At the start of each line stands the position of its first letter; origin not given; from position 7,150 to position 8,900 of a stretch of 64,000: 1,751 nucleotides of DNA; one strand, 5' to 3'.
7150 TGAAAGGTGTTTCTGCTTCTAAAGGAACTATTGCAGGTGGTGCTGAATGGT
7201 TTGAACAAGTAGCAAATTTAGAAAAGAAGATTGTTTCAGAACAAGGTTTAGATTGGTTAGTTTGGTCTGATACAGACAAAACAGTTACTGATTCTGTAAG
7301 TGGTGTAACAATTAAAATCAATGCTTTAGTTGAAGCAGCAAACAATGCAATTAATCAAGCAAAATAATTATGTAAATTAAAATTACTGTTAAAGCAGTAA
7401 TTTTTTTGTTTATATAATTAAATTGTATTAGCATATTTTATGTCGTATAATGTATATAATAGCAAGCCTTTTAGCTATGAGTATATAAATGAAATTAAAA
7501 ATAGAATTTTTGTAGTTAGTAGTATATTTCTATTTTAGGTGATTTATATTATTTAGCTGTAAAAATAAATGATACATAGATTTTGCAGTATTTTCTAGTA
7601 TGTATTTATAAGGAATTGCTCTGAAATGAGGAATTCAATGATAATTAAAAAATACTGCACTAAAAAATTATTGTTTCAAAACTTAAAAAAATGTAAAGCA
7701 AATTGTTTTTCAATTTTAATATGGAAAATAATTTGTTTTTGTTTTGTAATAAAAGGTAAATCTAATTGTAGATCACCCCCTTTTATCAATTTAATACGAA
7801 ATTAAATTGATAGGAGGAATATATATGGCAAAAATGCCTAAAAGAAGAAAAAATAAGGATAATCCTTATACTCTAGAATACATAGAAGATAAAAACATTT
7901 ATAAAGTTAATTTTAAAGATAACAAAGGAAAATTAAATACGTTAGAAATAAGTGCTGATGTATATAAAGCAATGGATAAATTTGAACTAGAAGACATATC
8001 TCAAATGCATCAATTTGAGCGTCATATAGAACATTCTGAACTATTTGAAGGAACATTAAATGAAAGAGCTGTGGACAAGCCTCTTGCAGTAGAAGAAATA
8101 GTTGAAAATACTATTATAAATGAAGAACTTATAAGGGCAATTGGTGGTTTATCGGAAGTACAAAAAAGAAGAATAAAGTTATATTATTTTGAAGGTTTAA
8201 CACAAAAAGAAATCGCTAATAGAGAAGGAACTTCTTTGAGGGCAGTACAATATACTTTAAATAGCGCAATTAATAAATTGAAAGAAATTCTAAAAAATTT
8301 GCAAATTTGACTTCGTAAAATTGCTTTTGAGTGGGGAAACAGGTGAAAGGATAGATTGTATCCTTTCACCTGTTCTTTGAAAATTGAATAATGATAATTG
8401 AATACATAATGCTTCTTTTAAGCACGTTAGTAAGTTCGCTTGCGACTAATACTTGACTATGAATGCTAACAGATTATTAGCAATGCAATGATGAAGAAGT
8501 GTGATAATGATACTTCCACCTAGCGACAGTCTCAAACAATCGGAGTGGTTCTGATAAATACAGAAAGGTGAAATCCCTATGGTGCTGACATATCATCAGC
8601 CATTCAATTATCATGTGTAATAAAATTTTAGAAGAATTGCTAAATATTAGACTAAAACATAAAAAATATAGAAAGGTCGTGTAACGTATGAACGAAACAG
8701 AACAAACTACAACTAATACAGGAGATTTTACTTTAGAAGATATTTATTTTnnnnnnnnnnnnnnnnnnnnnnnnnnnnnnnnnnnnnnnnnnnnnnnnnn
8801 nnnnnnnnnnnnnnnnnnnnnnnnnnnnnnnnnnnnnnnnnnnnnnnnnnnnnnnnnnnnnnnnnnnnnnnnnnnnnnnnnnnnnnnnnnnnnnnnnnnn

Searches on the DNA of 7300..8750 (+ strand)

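Call 31: search_rna_families(source=window, start=7300, end=8750, threshold=evalue, max_evalue=1, show_alignments=2)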
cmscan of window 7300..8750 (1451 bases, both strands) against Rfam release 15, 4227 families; matches with E-value up to 1: 2.
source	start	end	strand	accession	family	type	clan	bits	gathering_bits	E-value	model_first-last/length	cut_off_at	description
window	8504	8582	+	RF02913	pemK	Cis-reg;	-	48.2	34.8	3e-07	1-61/61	no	pemK RNA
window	8336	8418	-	RF02434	SpF39_sRNA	Gene; sRNA;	-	29.5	60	0.25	1-109/109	no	Streptococcus sRNA SpF39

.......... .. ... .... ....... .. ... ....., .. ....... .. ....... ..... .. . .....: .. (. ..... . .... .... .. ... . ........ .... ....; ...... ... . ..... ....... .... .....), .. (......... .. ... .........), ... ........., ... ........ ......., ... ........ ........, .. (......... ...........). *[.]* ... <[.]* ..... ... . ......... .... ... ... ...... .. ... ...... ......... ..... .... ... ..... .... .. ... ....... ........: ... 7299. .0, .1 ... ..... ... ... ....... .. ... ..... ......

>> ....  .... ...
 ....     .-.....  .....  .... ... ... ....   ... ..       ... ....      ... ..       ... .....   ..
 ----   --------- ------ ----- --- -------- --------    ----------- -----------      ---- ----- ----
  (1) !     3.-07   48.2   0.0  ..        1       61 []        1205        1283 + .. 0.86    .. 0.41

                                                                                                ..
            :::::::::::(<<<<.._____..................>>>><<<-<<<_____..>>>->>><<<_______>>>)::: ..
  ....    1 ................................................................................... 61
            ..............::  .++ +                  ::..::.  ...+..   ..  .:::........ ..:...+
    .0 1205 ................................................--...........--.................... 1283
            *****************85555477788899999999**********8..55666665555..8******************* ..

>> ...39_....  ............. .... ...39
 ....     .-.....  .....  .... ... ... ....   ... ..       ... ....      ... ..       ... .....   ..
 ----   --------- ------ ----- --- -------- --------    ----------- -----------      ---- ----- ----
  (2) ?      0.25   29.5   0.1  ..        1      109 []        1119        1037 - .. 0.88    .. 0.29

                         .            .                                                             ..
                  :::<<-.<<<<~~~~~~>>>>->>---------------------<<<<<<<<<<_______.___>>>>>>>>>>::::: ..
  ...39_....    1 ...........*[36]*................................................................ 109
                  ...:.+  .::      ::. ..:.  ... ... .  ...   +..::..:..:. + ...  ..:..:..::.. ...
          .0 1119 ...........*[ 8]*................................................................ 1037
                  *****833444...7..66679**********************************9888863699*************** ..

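Call 83: search_dna_similar(query=window:8330-8640:+, collection=phages, mode=distant, max_rows=15, max_evalue=0.001)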
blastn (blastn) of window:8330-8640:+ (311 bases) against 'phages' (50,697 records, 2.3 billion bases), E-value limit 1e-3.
No match.
